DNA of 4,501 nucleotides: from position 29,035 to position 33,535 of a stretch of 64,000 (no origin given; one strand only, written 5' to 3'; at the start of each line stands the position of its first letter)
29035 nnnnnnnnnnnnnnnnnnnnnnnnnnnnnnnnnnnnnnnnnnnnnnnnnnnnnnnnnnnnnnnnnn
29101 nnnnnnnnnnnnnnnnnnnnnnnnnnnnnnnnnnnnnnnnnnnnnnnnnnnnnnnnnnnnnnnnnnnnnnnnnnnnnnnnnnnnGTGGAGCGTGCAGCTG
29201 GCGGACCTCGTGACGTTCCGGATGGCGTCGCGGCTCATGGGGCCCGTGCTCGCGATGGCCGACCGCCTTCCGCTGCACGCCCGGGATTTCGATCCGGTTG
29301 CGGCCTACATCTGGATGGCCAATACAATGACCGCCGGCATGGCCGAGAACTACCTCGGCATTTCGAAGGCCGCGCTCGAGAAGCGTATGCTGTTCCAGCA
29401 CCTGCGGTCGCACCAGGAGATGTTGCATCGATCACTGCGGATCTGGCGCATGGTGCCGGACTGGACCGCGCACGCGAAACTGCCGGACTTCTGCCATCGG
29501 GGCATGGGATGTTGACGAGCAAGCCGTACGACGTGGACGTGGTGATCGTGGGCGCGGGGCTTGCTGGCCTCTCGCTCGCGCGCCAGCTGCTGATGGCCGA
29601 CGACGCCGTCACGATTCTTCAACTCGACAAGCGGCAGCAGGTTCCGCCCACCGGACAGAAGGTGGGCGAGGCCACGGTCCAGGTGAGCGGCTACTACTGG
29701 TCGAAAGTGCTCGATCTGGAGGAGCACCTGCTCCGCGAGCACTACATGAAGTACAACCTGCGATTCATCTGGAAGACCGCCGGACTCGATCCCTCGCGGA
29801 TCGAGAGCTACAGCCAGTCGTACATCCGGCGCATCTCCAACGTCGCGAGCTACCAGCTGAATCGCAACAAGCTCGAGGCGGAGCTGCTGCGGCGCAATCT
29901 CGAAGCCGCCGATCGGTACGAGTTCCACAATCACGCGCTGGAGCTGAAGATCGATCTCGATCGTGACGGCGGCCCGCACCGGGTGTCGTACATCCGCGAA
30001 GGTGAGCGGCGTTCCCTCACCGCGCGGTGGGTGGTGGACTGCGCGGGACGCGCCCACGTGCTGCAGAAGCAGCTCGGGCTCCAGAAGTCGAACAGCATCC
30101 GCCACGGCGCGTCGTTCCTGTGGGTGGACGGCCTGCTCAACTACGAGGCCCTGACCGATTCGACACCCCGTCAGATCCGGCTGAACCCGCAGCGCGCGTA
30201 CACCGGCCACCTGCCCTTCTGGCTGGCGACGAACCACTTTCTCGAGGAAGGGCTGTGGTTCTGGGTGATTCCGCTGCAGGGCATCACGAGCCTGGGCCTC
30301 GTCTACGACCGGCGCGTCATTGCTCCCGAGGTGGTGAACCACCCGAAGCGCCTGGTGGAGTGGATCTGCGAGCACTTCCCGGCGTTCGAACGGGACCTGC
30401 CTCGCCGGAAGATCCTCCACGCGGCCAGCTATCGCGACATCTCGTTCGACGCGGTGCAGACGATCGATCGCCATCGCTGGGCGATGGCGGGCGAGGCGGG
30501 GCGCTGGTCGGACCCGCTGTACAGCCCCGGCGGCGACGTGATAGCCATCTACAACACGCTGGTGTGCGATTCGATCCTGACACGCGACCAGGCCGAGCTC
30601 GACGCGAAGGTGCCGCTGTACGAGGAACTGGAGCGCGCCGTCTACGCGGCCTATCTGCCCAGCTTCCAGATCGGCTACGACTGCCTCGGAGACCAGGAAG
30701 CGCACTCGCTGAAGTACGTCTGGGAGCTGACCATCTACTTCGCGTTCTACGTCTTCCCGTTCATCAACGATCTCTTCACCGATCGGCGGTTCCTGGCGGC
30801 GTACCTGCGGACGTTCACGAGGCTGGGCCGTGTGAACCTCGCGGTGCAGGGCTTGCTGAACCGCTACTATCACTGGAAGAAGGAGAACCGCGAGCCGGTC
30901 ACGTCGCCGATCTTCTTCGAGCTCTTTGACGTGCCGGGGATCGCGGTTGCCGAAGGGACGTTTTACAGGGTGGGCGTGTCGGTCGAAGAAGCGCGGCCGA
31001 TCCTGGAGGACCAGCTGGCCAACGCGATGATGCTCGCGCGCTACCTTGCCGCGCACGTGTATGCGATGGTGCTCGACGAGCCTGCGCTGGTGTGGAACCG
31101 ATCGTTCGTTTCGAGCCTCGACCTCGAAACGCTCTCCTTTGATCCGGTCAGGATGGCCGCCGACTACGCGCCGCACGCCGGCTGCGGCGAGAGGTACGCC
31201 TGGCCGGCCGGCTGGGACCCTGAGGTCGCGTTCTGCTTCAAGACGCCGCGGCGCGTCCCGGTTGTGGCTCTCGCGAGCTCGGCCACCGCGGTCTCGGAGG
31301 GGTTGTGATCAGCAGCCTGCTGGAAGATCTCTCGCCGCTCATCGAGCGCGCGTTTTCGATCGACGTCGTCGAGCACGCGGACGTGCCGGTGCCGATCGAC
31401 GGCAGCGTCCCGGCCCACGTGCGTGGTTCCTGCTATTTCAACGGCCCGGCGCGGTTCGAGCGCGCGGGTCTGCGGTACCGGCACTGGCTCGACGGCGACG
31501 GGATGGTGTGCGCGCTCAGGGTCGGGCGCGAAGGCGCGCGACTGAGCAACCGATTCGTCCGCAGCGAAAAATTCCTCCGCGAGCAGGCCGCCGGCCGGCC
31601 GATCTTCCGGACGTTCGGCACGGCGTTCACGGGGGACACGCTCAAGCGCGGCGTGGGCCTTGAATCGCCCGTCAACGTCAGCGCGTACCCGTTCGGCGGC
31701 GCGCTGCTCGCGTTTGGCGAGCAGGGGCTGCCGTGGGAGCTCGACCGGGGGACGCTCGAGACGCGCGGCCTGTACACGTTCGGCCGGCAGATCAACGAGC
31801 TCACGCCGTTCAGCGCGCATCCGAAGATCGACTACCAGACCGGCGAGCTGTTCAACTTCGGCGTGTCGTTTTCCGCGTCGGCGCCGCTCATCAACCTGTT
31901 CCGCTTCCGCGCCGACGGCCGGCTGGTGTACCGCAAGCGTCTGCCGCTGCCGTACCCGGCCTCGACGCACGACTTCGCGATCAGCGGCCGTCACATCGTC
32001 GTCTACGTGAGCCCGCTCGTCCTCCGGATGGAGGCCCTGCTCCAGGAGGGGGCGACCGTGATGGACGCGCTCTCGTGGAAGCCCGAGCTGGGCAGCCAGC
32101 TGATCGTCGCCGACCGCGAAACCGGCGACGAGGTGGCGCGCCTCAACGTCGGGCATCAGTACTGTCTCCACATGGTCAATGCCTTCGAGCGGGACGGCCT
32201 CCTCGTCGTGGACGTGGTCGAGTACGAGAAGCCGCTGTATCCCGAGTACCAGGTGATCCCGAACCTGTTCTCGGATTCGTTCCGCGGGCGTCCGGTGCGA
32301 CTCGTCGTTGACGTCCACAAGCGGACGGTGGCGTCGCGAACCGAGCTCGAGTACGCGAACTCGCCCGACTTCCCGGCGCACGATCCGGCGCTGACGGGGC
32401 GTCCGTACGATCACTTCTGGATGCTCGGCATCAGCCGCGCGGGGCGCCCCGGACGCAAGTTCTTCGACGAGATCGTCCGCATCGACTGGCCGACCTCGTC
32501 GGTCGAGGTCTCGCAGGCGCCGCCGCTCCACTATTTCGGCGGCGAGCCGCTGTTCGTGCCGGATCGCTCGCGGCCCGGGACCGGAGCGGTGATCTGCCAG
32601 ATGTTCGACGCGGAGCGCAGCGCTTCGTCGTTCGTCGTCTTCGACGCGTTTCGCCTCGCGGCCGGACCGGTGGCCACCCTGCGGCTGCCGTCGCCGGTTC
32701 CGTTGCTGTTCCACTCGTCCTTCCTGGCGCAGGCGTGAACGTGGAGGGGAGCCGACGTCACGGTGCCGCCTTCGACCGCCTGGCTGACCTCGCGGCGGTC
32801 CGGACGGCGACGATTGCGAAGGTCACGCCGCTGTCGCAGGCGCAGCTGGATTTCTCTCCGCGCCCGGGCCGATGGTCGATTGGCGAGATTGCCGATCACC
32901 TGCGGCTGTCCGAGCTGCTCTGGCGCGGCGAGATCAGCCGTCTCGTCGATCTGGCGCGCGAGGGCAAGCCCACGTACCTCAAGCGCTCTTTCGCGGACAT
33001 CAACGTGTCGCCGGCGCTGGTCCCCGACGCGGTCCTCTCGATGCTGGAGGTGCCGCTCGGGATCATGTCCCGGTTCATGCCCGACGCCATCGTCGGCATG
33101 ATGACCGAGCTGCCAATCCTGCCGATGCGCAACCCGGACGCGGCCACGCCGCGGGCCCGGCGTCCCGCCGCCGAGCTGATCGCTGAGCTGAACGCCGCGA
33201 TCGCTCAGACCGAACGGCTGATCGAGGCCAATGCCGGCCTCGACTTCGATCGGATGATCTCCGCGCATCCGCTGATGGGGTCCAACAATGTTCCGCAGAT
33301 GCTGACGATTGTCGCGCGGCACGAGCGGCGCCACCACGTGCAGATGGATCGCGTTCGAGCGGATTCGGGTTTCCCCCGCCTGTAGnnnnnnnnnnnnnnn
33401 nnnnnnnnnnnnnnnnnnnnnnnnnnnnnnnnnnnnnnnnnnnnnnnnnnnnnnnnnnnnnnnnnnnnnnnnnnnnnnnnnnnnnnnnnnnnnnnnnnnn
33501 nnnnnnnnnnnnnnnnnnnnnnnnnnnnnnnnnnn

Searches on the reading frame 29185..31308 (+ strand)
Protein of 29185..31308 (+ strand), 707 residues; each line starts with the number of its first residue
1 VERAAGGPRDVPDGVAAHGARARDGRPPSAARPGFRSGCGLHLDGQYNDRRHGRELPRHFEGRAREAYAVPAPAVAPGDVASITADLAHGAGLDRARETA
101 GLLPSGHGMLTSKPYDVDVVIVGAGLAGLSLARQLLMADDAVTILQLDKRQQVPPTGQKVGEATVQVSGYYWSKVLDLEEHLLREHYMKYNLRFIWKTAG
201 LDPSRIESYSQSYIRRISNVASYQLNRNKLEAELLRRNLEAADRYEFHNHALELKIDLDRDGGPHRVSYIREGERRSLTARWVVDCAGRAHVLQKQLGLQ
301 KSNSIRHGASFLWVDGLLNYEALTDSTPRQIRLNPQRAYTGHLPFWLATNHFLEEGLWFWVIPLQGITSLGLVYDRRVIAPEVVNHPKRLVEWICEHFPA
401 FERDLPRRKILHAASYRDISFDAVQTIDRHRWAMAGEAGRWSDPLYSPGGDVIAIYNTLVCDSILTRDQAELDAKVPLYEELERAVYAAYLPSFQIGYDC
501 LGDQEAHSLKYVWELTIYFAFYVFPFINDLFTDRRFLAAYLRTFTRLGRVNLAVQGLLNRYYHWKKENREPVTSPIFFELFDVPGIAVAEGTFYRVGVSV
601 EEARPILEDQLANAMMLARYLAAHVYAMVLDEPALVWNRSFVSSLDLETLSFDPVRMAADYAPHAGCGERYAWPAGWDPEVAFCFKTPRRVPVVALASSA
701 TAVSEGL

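Call 31: search_protein_families(library=pfam, proteins=[window:29185-31308:+], max_evalue=0.001)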
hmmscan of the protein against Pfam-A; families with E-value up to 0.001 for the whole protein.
window:29185-31308:+ (707 aa): 4 families
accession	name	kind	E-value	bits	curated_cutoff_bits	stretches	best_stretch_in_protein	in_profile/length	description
PF04820.20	Trp_halogenase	-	3.4e-09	36.5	21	1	222-380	152-284/458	Tryptophan halogenase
PF01494.25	FAD_binding_3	-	2.2e-07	30.9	22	1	116-304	1-173/349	FAD binding domain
PF05834.18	Lycopene_cycl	-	7e-07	29.1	23.4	1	118-301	1-154/380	Lycopene cyclase protein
PF01266.30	DAO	-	0.00022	21.3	27.9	1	118-170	1-50/353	FAD dependent oxidoreductase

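Call 34: search_solved_structures(query=window:29515-31308:+, max_evalue=0.001, show_alignments=2)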
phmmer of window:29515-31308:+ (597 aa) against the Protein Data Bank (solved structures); distinct sequences matched with E-value up to 0.001: 7.
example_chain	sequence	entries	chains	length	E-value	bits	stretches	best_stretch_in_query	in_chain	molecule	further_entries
7xgb_A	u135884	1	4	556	5.5e-10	41.6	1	3-350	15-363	Tetracycline 7-halogenase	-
7v0b_A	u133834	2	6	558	5.6e-10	41.6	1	3-350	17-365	Tetracycline 7-halogenase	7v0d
7fco_A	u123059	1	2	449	5e-07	31.9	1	113-361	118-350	ChlB4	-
3e1t_A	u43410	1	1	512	7.8e-06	27.9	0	247-385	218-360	Halogenase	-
2dkh_A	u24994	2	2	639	2.1e-05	26.5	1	4-203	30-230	3-hydroxybenzoate hydroxylase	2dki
8zop_A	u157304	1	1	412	0.00017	23.5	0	6-342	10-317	Halogenase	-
5bul_A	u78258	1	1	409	0.00055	21.8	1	242-369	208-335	flavin-dependent halogenase triple mutant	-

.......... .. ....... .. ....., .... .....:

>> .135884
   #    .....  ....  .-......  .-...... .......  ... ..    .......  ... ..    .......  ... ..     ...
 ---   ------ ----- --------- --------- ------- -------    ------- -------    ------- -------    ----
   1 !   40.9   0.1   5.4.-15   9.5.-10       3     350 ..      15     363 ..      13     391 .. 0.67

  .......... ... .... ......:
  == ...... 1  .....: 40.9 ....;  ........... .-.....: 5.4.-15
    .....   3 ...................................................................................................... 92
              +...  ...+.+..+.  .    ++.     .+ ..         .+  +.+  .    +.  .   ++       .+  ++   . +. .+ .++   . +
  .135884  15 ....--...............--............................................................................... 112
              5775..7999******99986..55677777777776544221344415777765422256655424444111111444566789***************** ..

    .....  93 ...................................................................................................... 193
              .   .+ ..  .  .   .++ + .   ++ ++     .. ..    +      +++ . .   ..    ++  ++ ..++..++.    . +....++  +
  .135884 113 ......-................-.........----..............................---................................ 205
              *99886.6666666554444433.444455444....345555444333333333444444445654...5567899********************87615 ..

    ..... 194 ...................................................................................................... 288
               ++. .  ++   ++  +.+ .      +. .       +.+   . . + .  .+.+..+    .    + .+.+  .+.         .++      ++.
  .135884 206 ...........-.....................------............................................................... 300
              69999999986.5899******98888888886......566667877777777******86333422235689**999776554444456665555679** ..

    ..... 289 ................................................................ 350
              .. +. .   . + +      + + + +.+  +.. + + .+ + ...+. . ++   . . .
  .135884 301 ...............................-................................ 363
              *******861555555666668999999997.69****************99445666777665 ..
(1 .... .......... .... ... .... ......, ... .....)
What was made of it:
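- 29515..34670 (+): Recurrent neighbour block: flavin-dependent-halogenase-like gene (29515-31308), RPE65-like oxygenase (31305-32738), DinB_2 (32735-33385), unknown c18 (33309-34670). PDB hits to tetracycline 7-halogenase, ChlB4 and CndH, with a WxWxIP motif (call 34).
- On Flavin-dependent halogenases (neighbour 29515-31308): A Lys aligns with a Lys of tetracycline 7-halogenase (call 34).
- The halogenase-like protein has the WxWxIP motif and hits solved halogenases (call 34).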

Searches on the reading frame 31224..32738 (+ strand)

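Call 13: search_protein_families(library=pfam, proteins=[window:31224-32738:+], max_evalue=0.001)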
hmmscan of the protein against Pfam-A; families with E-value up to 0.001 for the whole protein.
window:31224-32738:+ (504 aa): 1 family
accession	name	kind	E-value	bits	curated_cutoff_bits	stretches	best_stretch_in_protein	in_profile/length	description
PF03055.21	RPE65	-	3.8e-99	333.3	27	1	53-501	9-468/469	Retinal pigment epithelial membrane protein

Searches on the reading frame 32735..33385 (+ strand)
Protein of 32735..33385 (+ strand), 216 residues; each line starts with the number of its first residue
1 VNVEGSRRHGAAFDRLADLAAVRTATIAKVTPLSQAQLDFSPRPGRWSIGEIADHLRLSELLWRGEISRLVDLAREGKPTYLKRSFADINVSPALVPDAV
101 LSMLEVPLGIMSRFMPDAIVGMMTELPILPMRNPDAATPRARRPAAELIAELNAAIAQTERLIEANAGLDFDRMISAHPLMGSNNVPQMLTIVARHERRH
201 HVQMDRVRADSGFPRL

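Call 31: search_protein_families(library=pfam, proteins=[window:32735-33385:+], max_evalue=0.001)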
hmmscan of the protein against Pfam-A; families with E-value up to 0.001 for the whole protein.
window:32735-33385:+ (216 aa): 2 families
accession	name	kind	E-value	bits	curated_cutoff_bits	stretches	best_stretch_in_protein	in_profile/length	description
PF12867.12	DinB_2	-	4.2e-16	60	24.8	1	19-204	2-128/128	DinB superfamily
PF04978.18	MST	-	5.5e-07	30.6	27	0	139-209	76-145/149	Mycothiol-S-transferase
